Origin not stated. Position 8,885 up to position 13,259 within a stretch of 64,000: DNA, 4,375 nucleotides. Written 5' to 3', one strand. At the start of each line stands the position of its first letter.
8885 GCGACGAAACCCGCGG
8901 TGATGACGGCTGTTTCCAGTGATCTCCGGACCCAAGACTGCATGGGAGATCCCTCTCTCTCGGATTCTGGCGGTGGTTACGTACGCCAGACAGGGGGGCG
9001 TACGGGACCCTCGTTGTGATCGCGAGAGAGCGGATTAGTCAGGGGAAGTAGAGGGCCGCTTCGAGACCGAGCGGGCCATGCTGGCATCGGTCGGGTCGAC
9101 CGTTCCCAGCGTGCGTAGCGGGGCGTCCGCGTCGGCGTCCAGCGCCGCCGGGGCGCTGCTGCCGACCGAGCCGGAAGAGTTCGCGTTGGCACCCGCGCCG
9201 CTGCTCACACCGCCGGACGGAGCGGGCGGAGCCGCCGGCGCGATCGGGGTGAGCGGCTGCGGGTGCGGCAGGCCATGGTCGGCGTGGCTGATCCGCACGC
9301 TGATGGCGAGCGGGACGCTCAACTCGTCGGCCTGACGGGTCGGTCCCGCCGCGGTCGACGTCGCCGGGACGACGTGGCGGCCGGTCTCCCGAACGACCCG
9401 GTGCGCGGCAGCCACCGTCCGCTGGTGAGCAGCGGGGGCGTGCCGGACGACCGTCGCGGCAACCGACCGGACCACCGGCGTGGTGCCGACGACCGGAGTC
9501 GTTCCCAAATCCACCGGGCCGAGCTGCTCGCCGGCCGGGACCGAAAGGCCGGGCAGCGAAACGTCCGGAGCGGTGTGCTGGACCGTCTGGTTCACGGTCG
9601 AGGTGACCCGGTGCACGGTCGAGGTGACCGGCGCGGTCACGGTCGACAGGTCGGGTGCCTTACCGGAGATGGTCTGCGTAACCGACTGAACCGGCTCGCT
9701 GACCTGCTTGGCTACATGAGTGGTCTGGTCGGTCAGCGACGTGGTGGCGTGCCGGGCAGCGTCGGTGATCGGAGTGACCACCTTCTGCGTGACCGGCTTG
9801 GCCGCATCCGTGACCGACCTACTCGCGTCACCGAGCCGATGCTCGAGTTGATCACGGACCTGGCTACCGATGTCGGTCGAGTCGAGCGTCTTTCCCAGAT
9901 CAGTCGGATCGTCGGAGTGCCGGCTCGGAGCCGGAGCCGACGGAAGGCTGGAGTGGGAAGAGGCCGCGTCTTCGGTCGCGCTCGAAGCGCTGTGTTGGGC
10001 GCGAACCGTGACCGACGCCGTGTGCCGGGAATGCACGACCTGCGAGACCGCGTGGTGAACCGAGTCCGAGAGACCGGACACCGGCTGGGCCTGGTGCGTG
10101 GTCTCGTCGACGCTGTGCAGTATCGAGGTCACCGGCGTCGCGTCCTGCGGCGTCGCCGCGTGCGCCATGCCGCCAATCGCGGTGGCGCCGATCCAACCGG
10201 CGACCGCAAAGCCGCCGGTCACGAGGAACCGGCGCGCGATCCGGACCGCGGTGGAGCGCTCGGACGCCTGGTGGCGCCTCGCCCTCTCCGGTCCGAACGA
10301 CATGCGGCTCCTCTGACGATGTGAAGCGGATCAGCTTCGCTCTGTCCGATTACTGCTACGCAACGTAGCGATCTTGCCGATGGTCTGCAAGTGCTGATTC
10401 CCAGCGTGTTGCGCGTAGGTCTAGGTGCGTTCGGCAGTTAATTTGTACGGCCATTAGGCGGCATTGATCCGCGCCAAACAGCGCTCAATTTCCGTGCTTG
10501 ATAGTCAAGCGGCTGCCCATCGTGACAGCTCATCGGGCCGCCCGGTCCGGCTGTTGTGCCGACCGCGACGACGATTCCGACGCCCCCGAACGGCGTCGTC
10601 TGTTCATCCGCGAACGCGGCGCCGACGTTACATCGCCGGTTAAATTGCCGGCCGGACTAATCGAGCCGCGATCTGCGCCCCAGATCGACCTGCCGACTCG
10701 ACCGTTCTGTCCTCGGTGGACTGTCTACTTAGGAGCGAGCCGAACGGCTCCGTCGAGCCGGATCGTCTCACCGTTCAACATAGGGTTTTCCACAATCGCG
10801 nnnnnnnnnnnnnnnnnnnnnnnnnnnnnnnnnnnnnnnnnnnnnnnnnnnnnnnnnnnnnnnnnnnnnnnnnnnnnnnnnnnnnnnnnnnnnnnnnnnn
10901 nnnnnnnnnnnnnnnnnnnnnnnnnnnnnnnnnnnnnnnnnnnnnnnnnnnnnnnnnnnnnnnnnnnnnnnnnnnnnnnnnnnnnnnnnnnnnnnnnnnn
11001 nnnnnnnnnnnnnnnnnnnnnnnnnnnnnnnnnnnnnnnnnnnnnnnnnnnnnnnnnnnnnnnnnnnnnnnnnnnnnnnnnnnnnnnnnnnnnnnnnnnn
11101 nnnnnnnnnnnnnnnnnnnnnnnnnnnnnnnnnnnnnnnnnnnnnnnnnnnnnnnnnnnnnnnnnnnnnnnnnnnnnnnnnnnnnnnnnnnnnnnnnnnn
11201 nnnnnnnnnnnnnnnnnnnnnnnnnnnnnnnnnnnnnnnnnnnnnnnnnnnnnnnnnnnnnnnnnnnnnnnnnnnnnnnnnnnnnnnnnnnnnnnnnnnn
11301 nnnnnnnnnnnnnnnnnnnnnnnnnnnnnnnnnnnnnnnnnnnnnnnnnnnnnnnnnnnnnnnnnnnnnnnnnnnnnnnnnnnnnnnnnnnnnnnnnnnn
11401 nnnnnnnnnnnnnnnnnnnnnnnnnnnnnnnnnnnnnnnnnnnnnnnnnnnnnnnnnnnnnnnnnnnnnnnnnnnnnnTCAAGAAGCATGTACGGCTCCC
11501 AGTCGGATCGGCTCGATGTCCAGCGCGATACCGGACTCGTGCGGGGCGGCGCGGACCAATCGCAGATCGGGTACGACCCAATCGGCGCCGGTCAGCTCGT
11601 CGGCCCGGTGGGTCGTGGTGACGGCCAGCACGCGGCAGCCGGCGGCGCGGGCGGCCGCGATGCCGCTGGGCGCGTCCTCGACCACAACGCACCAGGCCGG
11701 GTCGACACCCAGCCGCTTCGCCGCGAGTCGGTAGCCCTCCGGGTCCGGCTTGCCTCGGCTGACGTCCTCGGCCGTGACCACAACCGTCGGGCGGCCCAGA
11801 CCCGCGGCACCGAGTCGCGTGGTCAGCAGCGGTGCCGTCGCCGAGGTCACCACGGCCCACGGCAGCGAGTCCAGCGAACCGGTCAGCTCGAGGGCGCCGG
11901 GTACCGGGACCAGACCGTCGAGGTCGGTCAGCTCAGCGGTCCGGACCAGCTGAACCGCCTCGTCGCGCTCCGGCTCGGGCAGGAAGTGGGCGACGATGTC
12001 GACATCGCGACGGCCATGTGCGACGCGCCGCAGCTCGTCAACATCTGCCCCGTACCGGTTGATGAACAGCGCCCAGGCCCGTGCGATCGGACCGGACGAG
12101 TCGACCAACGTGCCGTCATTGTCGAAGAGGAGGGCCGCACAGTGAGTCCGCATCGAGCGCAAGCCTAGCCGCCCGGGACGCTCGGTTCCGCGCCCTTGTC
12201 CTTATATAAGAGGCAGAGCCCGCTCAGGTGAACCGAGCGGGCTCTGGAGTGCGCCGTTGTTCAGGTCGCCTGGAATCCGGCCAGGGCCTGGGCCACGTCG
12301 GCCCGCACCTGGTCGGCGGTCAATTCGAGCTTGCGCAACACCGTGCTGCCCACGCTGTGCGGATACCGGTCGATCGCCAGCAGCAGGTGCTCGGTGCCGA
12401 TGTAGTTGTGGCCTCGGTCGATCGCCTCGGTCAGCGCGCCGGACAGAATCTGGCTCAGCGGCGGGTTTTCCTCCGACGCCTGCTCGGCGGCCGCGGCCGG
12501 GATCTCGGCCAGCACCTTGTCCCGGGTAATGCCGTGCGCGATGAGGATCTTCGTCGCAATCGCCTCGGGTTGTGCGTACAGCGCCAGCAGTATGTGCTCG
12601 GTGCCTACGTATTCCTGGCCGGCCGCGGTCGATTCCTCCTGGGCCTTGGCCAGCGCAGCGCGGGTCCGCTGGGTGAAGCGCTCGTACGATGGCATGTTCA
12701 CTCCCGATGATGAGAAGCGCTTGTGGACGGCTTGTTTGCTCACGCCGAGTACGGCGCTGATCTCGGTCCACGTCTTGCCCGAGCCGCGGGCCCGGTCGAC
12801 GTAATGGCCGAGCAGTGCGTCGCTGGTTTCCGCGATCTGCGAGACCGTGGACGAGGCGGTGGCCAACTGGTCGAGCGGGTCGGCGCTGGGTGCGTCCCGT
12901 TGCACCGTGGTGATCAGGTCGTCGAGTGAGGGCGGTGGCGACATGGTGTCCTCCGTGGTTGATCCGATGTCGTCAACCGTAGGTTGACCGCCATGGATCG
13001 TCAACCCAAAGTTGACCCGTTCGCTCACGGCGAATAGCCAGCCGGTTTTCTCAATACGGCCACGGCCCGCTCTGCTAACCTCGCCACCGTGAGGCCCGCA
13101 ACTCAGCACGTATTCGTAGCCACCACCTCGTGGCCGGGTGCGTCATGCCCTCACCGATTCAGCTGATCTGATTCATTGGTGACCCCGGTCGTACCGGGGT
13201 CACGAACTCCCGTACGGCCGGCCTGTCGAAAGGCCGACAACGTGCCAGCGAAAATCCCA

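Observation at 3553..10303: Uncharacterised three-gene export operon: Thr/Val-rich exported protein + 1575-aa repeat protein + coupled sortase-F-like gene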

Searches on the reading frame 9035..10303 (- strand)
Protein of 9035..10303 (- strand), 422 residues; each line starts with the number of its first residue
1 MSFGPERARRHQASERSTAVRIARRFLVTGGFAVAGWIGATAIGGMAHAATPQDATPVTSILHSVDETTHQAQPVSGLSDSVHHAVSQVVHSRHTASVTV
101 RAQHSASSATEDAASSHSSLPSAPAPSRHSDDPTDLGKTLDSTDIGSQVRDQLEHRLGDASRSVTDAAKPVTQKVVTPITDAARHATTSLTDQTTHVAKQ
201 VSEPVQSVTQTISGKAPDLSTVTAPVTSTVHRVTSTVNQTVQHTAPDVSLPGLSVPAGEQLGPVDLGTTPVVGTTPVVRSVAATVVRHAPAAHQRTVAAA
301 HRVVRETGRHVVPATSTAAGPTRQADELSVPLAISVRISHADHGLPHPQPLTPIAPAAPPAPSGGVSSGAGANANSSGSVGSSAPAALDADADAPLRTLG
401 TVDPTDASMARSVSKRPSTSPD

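Call 6: search_protein_families(library=pfam, proteins=[window:9035-10303:-], max_evalue=1)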
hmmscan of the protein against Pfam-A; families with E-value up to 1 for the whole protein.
window:9035-10303:- (422 aa): 4 families
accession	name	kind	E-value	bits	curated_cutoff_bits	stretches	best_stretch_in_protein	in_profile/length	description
PF01442.23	Apolipoprotein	-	0.0018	18.4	90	1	147-229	98-180/190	Apolipoprotein A1/A4/E domain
PF05478.16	Prominin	-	0.06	11.9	34.3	1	161-245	318-403/799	Prominin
PF04513.17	Baculo_PEP_C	-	0.2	12.2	38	0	179-238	50-109/140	Baculovirus polyhedron envelope protein, PEP, C terminus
PF07464.16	ApoLp-III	-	0.25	11.9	36.3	1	145-248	7-110/146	Apolipophorin-III precursor (apoLp-III)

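Call 7: search_protein_families(library=ncbifam, proteins=[window:9035-10303:-], max_evalue=1)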
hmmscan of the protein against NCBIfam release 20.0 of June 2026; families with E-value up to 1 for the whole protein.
window:9035-10303:- (422 aa): 0 families

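Call 35: find_homologous_proteins(query=A6)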
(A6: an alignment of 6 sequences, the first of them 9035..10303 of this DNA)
Query A6 (6 sequences) (422 aa, profile of the alignment): 5 proteins with E <= 0.001 among 8000 candidates.
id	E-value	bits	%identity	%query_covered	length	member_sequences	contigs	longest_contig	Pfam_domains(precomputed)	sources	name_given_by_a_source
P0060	2.6e-132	460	37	100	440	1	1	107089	-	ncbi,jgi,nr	ncbi:MAG TPA: hypothetical protein VHX59_27025 [Mycobacteriales bacterium]|jgi:hypothetical protein|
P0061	6.2e-52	195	-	-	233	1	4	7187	-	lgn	-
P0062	1.3e-51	194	35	16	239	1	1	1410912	-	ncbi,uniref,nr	ncbi:hypothetical protein [Fodinicola acaciae]|uniref:hypothetical protein n=1 Tax=Fodinicola acacia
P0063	3.9e-45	173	39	8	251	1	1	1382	-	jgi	jgi:hypothetical protein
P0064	2.0e-33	135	65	48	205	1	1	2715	-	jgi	jgi:hypothetical protein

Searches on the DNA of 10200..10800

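Call 93: search_rna_families(source=window, start=10200, end=10800, threshold=evalue, max_evalue=1)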
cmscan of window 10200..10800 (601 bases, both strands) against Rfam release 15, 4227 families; matches with E-value up to 1: 0.
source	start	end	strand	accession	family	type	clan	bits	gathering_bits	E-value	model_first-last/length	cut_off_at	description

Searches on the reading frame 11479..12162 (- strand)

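Call 8: search_protein_families(library=pfam, proteins=[window:11479-12162:-], max_evalue=0.001)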
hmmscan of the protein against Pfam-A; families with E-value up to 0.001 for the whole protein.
window:11479-12162:- (227 aa): 3 families
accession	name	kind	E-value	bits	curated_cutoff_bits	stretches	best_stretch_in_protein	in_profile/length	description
PF00702.32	Hydrolase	-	5.7e-23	82.8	26.4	1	10-175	3-191/191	haloacid dehalogenase-like hydrolase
PF13419.12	HAD_2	-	5.9e-21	75.8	23.8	1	11-181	1-178/178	Haloacid dehalogenase-like hydrolase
PF13242.12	Hydrolase_like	-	7.5e-09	35.8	22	1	136-201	2-73/75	HAD-hyrolase-like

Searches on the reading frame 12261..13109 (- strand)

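Call 8: search_protein_families(library=pfam, proteins=[window:12261-13109:-], max_evalue=0.001)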
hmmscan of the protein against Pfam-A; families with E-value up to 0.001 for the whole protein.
window:12261-13109:- (282 aa): 1 family
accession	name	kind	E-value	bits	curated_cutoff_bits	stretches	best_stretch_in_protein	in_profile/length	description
PF02861.25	Clp_N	-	1.7e-24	86.2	20.7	2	156-205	1-50/53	Clp amino terminal domain, pathogenicity island component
